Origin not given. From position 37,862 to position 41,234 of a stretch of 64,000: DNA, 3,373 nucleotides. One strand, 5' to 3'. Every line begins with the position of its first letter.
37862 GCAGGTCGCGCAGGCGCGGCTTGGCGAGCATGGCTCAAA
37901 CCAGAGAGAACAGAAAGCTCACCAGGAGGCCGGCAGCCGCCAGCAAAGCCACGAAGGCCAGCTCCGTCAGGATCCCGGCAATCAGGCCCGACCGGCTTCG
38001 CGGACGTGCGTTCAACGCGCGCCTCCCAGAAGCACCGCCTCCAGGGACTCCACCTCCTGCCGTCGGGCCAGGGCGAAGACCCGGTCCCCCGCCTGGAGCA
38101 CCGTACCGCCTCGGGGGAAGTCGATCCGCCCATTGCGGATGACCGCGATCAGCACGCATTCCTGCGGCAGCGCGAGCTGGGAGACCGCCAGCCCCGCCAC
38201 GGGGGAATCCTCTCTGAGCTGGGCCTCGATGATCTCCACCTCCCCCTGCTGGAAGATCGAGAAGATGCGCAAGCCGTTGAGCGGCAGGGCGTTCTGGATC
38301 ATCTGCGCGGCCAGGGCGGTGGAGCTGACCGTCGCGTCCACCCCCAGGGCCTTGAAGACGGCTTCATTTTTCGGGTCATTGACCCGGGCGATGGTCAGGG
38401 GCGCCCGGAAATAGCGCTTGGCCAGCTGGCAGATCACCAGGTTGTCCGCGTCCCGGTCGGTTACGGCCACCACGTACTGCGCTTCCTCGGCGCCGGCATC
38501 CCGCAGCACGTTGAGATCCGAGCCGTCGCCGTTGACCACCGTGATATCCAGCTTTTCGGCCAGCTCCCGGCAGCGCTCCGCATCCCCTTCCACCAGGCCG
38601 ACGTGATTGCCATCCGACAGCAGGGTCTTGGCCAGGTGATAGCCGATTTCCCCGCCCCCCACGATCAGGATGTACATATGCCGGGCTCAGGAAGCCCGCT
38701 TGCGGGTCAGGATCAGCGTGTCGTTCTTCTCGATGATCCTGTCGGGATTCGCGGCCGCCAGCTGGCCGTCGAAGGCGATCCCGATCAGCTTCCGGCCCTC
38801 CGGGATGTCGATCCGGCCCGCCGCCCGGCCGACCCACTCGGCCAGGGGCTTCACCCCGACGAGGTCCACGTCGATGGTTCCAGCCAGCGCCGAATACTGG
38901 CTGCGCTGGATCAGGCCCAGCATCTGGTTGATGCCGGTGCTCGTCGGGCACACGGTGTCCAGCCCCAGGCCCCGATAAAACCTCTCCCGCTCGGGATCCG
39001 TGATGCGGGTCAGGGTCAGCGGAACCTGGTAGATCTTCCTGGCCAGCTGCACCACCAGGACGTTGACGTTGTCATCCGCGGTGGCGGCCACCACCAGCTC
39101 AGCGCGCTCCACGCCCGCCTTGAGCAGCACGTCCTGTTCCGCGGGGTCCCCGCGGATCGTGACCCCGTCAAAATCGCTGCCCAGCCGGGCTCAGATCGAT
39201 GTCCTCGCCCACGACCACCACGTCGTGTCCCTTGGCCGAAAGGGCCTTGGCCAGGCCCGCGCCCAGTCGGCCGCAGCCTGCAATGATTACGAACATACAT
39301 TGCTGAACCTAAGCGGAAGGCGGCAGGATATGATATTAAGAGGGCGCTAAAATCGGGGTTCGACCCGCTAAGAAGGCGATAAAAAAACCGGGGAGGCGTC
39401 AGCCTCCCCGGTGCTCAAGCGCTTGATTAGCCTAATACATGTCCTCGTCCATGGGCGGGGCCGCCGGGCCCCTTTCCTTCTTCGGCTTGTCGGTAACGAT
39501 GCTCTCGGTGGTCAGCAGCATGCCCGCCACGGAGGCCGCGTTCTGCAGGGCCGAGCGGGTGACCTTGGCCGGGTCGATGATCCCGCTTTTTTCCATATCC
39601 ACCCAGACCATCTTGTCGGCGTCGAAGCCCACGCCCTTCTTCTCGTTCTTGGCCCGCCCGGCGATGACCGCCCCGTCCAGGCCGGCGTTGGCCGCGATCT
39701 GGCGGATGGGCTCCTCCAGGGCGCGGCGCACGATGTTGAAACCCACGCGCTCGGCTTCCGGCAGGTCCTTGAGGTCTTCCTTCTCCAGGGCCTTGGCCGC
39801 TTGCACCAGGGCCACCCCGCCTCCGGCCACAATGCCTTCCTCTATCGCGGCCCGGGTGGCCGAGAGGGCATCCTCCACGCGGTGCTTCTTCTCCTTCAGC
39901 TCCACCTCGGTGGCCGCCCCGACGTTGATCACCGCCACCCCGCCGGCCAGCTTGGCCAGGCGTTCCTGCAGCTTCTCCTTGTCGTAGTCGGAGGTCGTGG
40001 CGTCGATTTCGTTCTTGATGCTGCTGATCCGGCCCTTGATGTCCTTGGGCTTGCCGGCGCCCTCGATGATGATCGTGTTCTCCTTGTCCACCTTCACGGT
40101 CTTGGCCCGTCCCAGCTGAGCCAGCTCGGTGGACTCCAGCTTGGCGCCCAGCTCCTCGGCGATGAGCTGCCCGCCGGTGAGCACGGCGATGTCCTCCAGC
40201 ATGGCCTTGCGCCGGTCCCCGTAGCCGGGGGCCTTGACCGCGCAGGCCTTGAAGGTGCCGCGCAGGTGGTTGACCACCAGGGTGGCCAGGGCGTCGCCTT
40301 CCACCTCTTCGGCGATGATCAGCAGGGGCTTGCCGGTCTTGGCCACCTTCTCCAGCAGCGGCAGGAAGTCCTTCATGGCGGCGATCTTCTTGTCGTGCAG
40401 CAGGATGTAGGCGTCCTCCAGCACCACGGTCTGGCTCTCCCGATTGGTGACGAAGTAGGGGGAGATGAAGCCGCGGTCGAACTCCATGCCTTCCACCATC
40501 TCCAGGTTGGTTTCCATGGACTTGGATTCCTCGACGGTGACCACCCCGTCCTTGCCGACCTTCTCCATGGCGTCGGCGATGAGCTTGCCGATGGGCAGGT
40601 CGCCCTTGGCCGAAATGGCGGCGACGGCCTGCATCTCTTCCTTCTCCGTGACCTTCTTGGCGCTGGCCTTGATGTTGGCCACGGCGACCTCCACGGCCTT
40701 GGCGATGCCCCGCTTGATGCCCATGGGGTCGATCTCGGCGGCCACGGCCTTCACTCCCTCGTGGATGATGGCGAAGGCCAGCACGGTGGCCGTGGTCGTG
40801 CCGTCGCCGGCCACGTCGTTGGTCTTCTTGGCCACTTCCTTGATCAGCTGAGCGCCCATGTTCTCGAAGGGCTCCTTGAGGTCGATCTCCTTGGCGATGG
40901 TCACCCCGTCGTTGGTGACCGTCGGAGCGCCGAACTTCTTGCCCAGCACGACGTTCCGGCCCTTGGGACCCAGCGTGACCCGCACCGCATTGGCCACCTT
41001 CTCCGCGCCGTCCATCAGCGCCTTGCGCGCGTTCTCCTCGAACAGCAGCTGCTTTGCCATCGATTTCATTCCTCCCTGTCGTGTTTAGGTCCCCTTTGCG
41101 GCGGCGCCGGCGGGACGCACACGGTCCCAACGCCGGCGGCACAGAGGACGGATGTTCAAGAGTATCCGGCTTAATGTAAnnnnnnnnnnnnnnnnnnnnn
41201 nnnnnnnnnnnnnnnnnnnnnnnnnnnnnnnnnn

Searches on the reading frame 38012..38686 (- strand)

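Call 36: search_protein_families(library=pfam, proteins=[window:38012-38686:-], max_evalue=0.001)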
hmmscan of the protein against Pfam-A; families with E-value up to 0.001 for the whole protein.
window:38012-38686:- (224 aa): 5 families
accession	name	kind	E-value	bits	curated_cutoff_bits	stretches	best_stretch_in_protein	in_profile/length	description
PF02254.24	TrkA_N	-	2e-30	105.9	23.8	1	6-121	1-115/116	TrkA-N domain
PF02080.26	TrkA_C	-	4.5e-15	55.7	27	1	153-218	2-69/71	TrkA-C domain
PF13241.12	NAD_binding_7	-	1.7e-06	29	22.1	1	5-97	9-89/104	Putative NAD(P)-binding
PF03807.23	F420_oxidored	-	3.7e-05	24.7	21.6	1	6-54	2-52/94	NADP oxidoreductase coenzyme F420-dependent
PF13460.12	NAD_binding_10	-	0.00056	20.3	27.2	0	11-82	3-75/184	NAD(P)H-binding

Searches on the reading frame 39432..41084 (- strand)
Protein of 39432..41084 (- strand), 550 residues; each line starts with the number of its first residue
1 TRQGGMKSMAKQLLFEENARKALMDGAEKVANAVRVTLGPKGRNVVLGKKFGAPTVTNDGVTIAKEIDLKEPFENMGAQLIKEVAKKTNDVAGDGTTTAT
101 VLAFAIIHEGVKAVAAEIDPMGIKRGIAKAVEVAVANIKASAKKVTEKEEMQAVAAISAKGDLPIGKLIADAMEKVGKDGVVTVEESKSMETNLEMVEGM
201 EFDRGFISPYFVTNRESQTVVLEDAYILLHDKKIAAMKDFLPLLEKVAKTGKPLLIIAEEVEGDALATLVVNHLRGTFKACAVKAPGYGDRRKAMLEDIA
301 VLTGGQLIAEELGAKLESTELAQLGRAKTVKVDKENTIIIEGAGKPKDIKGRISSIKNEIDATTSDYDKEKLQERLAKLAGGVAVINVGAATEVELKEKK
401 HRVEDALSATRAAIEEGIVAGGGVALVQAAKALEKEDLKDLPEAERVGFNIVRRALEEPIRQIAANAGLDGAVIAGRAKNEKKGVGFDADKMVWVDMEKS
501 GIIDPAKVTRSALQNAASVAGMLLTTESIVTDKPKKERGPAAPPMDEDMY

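Call 36: search_protein_families(library=pfam, proteins=[window:39432-41084:-], max_evalue=0.001)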
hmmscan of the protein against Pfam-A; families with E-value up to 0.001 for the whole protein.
window:39432-41084:- (550 aa): 1 family
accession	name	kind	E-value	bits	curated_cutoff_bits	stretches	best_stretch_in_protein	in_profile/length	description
PF00118.29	Cpn60_TCP1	-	5.6e-81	273.1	34.3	1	30-534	1-490/490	TCP-1/cpn60 chaperonin family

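Call 90: list_cluster_members(proteins=[window:39435-41069:-, window:39435-41060:-])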
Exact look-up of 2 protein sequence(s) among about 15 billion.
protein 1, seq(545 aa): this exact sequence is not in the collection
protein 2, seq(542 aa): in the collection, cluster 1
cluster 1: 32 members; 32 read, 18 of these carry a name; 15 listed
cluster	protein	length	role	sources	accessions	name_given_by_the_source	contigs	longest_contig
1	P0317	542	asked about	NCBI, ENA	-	-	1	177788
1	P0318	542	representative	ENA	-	-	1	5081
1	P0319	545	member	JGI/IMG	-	chaperonin GroEL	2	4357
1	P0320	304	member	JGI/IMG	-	chaperonin GroEL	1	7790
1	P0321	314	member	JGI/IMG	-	chaperonin GroEL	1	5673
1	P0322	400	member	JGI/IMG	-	chaperonin GroEL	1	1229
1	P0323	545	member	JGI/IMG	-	chaperonin GroEL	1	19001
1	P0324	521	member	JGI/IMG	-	chaperonin GroEL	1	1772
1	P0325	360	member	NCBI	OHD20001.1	MAG: molecular chaperone GroEL, partial [Spirochaetes bacterium GWB1_66_5]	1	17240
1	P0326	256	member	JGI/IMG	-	chaperonin GroEL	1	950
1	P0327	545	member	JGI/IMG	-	chaperonin GroEL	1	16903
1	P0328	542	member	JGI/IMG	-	chaperonin GroEL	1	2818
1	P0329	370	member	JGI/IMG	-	chaperonin GroEL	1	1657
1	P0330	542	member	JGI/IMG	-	chaperonin GroEL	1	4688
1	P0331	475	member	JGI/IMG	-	chaperonin GroEL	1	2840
